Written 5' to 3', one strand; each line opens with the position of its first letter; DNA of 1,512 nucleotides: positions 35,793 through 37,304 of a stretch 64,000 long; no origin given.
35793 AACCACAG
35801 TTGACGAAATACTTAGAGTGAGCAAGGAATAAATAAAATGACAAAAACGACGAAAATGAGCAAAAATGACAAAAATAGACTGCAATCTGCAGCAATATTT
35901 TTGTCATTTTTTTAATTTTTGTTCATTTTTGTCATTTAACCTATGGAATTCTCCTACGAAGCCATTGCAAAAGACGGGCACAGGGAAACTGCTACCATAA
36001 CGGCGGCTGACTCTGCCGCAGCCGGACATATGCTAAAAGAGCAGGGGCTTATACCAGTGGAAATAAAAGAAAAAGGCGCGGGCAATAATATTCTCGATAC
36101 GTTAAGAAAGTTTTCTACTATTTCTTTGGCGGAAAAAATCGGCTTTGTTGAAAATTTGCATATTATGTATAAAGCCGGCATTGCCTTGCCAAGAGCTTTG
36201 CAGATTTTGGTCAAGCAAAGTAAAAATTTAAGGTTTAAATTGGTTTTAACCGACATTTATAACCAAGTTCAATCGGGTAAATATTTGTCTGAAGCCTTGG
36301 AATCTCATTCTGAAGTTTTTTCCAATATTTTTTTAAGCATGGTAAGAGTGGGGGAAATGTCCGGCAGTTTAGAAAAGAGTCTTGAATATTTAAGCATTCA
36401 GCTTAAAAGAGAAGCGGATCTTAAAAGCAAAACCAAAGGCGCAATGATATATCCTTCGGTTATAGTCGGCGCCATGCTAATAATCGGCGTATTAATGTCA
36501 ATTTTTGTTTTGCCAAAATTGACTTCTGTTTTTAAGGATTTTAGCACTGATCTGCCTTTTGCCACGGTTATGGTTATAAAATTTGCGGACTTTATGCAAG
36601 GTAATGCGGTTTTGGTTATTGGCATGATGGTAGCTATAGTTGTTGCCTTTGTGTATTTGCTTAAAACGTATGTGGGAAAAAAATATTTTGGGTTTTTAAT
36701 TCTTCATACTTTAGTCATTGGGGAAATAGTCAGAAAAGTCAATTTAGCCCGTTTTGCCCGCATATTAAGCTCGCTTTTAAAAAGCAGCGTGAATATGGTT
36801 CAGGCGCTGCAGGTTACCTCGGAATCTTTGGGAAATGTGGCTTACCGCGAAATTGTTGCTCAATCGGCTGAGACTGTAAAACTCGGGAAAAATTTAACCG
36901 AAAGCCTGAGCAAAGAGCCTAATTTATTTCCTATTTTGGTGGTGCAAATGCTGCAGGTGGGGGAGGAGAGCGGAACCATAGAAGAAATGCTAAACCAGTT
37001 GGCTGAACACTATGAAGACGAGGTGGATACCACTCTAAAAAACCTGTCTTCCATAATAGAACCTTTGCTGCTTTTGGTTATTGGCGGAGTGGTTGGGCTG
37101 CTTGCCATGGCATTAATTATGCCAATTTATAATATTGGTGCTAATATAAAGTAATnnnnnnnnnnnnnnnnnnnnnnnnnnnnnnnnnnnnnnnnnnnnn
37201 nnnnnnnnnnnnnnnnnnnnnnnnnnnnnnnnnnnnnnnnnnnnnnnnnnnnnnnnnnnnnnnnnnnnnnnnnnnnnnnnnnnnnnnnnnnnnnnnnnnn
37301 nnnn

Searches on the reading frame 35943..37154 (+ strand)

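Call 22: search_protein_families(library=ncbifam, proteins=[window:35943-37154:+], max_evalue=1e-10)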
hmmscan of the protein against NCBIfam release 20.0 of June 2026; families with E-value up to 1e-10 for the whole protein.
window:35943-37154:+ (403 aa): 6 families
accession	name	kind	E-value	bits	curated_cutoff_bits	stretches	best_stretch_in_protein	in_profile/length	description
TIGR02120.1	GspF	equivalog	3.4e-94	316.4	424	1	3-400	1-399/401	type II secretion system inner membrane protein GspF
NF052606.1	T4PiliAsmPilCMyx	equivalog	6.4e-88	295.4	700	1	3-403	22-419/419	type IV pilus assembly protein PilC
NF007861.0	PRK10573.1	equivalog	6.7e-77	259.2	401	1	3-402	7-398/401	protein transport protein HofC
NF052607.1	T4PiliAsmPilCThrm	equivalog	7.1e-75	252.6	700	1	3-398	4-400/406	type IV pilus assembly protein PilC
NF047826.1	T3SSXpsF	equivalog_domain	8.7e-68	229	650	1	3-401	4-403/405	type II secretion system protein XpsF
NF041012.2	T4P_ComGB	equivalog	2.6e-37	128.9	240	1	64-397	2-329/332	competence type IV pilus assembly protein ComGB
